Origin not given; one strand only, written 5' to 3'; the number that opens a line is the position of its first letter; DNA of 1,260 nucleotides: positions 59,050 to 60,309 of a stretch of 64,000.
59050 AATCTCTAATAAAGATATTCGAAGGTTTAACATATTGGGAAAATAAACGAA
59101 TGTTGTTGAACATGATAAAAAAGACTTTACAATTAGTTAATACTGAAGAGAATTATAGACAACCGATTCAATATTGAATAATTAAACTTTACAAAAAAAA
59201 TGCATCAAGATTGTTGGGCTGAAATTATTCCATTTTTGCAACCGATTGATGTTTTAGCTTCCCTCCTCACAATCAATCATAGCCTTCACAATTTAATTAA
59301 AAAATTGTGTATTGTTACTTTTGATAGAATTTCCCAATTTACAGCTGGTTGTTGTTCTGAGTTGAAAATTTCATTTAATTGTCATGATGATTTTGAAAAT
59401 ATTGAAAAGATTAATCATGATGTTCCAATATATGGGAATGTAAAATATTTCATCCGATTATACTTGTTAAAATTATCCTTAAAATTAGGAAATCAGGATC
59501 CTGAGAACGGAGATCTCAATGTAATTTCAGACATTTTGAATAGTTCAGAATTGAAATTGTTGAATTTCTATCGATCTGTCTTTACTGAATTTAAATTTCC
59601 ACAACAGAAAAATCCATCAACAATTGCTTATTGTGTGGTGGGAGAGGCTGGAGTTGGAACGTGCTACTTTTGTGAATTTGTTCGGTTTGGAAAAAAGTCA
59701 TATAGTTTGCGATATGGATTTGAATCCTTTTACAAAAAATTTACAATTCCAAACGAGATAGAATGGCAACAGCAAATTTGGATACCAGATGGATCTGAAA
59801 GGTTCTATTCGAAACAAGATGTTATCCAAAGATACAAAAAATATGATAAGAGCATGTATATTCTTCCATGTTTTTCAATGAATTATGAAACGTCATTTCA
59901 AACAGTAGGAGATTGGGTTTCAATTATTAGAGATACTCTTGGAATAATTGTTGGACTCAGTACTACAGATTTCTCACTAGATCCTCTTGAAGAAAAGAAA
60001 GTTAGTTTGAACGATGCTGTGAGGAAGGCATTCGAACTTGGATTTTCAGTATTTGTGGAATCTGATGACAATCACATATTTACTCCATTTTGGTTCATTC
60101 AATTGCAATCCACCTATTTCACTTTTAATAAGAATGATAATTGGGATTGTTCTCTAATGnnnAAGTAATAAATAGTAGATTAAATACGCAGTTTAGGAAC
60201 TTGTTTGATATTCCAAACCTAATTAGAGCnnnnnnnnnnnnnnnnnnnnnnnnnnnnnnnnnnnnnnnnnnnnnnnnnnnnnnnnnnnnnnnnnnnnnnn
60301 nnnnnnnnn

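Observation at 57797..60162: Tandem pair of F-box-like proteins carrying degenerate Ras/Rab-like pseudoGTPase domains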

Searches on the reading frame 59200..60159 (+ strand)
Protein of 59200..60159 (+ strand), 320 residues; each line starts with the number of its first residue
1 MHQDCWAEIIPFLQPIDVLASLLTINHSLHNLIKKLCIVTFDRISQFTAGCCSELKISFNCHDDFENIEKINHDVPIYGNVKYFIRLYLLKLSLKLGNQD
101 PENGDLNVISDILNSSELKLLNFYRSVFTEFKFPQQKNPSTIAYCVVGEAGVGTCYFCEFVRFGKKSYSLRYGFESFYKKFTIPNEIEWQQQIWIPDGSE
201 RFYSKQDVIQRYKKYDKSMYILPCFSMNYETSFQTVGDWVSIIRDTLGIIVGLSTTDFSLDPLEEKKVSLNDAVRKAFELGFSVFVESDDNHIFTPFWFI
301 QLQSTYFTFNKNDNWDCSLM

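Call 5: search_protein_families(library=pfam, proteins=[window:59200-60159:+], max_evalue=10)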
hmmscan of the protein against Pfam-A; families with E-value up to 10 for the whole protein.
seq(320 aa): 1 family
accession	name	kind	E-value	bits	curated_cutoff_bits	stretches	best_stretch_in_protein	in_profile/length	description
PF00071.28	Ras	-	1.8e-06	28.1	21.6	1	145-287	3-140/162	Ras family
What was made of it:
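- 59200..60162 (+): Gene 2, single exon, 320 aa = XP_002673455.1 / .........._71378. It is a Rab-like pseudoGTPase with a conserved N-extension. Pfam Ras above threshold (call 5).
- Checked: Gene 2 hits Pfam Ras PF00071 at 28.1 bits against a gathering score of 21.6 (E 1.8e-6, call 5).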

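Call 8: find_homologous_proteins(query=window:59200-60159:+, max_evalue=0.01)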
Query seq(320 aa) (320 aa): 2 proteins with E <= 0.01 among 838 candidates.
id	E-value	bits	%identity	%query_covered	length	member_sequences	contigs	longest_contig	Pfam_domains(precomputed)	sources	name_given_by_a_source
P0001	4.9e-219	744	100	100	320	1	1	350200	PF00071.29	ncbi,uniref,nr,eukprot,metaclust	ncbi:predicted protein [Naegleria gruberi]|uniref:Predicted protein n=1 Tax=Naegleria gruberi TaxID=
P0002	1.3e-60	223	41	100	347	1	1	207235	PF08477.20,PF00071.29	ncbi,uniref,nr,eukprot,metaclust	ncbi:rab family small GTPase [Naegleria gruberi]|uniref:Rab family small GTPase n=1 Tax=Naegleria gr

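Call 11: find_encoding_contigs(protein=P0001, flank=10000, max_places=4)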
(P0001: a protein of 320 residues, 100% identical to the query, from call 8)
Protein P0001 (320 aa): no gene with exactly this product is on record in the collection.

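Call 12: find_encoding_contigs(protein=P0002, flank=10000, max_places=4)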
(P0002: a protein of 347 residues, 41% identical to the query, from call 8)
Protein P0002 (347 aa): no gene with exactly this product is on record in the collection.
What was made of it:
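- Tried and rejected: Nothing on record (calls 11, 12).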

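Call 23: list_cluster_members(proteins=[P0001, P0002])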
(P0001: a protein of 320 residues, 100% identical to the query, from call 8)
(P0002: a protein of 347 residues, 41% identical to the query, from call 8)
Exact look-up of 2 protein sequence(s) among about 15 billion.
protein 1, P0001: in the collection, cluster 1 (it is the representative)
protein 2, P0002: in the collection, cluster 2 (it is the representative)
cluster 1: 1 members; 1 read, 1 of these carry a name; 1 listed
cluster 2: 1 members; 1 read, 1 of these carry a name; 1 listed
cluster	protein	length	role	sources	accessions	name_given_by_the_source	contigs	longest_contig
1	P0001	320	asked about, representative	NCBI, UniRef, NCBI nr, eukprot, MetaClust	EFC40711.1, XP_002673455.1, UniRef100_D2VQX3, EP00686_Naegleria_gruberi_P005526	predicted protein [Naegleria gruberi] | Predicted protein n=1 Tax=Naegleria gruberi TaxID=5762 RepID=D2VQX3_NAEGR | uncharacterized protein NAEGRDRAFT_71378 [Naegleria gruberi]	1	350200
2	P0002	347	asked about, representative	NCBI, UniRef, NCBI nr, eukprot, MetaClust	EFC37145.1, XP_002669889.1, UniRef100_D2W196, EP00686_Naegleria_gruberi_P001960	rab family small GTPase [Naegleria gruberi] | Rab family small GTPase n=1 Tax=Naegleria gruberi TaxID=5762 RepID=D2W196_NAEGR | XP_002669889.1 rab family small GTPase [Naegleria gruberi strain NEG-M]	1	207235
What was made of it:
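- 59200..60162 (+): 100% identity (calls 8, 23).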

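Call 59: predict_structure(alignment_id=A7)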
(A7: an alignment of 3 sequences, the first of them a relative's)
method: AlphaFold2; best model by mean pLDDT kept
length: 320 residues; sequences in the alignment: 3
mean_pLDDT: 34.5   pTM: 0.28
mean pLDDT of the five models: 34.5, 33.7, 33.7, 32.9, 27.6
residues with pLDDT >= 90: 0; 70-90: 0; 50-70: 9; < 50: 311
segments of 3 or more residues with pLDDT < 50: 1-94, 97-103, 109-209, 211-237, 242-320
pLDDT, mean of each block of 10 residues (from residue 1): 26 28 32 29 23 24 29 29 41 47 49 44 35 26 28 26 26 28 29 33 45 39 42 48 41 37 43 47 38 36 32 26
secondary structure, 60 per line:
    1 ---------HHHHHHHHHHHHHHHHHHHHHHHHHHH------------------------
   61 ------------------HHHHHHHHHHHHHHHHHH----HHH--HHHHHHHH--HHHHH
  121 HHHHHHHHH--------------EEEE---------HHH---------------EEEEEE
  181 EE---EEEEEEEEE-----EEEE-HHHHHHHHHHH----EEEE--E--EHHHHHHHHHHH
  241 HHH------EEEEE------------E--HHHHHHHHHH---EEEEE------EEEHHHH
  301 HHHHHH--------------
elements in order: H10-36 H79-96 H106-113 H116-129 E144-147 E175-182 E186-194 E200-203 H205-215 E220-223 H230-243 E250-254 H270-279 E283-287 E294-296 H297-306
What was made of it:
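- Tried and rejected: Mean pLDDT 34.5, unusable, so no fold search was run on it (call 59).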

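Call 86: find_related_loci(query=P0001, collection=metagenome_contigs, flank=3000)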
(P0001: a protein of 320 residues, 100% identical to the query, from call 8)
Query P0001 (320 aa) in metagenome_contigs; peptide patterns used: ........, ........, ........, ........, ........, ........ (x = any residue, [..] = any of these).
14 stretches matched a pattern, but none encodes a relative of the query by tblastn (E <= 1e-3).

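Call 87: find_related_loci(query=A7, collection=metagenome_contigs, flank=3000)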
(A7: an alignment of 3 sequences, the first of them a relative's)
Query A7 (320 aa) in metagenome_contigs; peptide patterns used: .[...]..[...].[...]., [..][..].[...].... (x = any residue, [..] = any of these).
180 stretches matched a pattern, but none encodes a relative of the query by tblastn (E <= 1e-3).
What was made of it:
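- No second-strain or orthologous DNA was found for gene 2 (calls 8, 11, 86, 87), so its maintenance is argued only from conservation pattern and ORF integrity.
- Tried and rejected: Nothing found (calls 86, 87), so no dN/dS for gene 2.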
